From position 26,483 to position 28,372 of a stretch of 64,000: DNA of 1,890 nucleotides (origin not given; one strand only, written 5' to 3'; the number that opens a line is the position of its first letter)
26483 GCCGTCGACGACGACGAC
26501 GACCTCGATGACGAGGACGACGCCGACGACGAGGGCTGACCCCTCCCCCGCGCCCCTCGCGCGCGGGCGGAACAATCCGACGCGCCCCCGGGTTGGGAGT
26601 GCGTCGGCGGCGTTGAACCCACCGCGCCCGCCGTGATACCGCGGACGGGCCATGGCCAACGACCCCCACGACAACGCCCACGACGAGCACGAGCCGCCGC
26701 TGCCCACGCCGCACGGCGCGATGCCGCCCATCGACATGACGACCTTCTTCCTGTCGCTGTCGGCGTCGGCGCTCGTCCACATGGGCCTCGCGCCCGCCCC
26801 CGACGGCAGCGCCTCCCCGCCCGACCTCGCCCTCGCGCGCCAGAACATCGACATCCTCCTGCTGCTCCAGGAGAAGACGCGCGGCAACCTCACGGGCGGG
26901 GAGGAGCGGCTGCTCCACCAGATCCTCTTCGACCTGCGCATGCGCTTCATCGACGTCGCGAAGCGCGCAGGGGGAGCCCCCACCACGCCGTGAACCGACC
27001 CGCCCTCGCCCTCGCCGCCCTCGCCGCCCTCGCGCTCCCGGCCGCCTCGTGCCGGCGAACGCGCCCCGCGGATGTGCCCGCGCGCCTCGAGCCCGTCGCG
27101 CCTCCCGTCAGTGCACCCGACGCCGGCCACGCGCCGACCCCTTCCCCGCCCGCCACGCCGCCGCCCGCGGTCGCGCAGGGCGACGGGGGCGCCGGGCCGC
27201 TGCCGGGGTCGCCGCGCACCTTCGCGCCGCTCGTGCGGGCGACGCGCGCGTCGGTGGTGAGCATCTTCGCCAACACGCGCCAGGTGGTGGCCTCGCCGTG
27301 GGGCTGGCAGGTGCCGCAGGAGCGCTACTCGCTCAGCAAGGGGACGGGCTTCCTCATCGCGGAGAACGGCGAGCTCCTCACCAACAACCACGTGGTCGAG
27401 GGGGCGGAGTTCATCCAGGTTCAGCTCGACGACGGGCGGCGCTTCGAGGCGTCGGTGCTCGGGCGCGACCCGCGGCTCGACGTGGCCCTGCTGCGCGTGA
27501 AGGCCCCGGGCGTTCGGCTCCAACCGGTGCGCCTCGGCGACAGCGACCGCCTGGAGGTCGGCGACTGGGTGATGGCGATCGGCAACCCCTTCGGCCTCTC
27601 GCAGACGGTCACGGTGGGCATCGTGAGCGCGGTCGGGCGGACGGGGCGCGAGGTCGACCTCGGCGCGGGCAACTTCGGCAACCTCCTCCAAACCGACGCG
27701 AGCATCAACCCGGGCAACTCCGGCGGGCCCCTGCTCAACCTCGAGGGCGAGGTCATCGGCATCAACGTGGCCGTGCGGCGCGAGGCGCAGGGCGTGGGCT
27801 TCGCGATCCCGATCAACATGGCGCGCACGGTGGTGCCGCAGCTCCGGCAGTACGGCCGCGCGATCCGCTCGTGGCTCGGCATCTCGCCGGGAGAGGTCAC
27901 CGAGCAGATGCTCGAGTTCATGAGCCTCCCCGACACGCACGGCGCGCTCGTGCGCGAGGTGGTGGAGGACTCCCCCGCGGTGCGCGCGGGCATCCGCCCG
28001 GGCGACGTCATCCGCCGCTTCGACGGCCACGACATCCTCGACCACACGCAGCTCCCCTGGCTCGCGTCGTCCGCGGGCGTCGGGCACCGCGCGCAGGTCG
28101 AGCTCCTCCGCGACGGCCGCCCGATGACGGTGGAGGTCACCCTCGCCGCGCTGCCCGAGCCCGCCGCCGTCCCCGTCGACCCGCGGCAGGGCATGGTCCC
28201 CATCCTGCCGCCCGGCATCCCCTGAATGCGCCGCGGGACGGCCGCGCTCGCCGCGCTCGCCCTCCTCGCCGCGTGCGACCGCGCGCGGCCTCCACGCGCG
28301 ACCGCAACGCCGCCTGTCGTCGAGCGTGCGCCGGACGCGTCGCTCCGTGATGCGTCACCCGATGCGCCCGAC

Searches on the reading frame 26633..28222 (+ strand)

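Call 6: search_protein_families(library=pfam, proteins=[window:26633-28222:+], max_evalue=0.01)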
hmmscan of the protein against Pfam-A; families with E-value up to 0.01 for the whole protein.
window:26633-28222:+ (530 aa): 6 families
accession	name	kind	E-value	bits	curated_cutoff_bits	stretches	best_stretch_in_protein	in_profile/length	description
PF13365.12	Trypsin_2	-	1.9e-36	126.4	27.6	1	237-377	1-144/144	Trypsin-like peptidase domain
PF00089.32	Trypsin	-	6.9e-24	85.3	20.6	1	218-399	7-218/220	Trypsin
PF13180.12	PDZ_2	-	9.1e-15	55.2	27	1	424-504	12-80/80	PDZ domain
PF17820.7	PDZ_6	-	9.5e-08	32.1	27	1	440-470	2-32/54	PDZ domain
PF00595.29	PDZ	-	1.7e-05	25.5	23.2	1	411-473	8-62/81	PDZ domain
PF10459.15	Peptidase_S46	-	0.0047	16.1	22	0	354-406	626-678/698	Peptidase S46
